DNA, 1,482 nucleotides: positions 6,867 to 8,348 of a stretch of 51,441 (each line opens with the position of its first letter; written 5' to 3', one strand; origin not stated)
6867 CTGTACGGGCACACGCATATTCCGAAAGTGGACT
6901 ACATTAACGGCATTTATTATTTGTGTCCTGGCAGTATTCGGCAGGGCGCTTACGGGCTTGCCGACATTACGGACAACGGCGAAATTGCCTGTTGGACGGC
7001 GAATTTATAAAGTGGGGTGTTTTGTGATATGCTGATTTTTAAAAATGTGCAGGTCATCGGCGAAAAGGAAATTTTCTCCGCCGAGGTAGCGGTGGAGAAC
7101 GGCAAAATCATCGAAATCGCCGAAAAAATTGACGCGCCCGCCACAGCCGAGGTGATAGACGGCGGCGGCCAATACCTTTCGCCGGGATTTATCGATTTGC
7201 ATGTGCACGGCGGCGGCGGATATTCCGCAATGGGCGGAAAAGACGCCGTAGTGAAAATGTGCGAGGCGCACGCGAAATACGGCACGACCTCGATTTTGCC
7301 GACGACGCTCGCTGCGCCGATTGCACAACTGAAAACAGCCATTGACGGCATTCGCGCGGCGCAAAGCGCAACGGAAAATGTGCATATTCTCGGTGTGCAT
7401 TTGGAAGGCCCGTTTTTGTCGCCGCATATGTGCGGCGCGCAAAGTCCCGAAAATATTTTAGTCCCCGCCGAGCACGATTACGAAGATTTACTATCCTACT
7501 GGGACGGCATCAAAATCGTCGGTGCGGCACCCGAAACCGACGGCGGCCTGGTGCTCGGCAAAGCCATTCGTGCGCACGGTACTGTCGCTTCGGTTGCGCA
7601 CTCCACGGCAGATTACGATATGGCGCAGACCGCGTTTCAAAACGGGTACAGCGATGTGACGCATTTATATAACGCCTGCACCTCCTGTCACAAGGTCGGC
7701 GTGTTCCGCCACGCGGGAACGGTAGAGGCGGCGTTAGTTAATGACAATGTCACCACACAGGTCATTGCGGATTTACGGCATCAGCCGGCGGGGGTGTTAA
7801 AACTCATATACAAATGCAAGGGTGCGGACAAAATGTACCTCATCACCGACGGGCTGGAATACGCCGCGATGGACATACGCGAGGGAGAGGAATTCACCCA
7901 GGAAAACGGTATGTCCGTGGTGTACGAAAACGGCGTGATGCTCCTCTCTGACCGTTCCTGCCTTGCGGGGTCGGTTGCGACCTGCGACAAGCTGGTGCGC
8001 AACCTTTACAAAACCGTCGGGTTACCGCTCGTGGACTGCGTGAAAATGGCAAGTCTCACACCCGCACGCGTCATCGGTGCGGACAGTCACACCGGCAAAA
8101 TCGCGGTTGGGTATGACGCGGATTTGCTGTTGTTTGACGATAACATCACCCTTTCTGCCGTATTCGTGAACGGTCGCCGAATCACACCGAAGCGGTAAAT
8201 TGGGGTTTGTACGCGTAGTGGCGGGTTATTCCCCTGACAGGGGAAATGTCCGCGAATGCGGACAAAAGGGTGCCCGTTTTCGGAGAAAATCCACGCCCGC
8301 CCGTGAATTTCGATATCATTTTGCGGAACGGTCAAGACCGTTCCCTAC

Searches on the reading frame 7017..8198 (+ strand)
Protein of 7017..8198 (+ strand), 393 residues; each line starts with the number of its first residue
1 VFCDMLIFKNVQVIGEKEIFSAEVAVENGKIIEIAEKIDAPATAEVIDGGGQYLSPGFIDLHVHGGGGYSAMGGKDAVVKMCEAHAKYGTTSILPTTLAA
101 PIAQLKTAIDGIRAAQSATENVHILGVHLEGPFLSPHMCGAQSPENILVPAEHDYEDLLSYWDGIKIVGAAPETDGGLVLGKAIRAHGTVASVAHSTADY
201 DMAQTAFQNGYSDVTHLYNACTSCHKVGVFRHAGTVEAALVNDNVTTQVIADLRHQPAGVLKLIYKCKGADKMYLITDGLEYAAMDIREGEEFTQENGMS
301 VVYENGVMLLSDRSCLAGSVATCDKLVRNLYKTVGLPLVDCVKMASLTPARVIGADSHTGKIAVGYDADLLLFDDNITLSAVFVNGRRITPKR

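Call 69: search_protein_families(library=pfam, proteins=[window:7017-8198:+], max_evalue=0.001)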
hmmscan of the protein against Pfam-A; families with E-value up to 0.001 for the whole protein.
window:7017-8198:+ (393 aa): 2 families
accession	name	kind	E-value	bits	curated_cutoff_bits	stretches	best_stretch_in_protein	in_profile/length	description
PF01979.26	Amidohydro_1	-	7.4e-25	88.4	25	1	53-387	1-343/345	Amidohydrolase family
PF07969.17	Amidohydro_3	-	1.7e-12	48.1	29.7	1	336-377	407-448/472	Amidohydrolase family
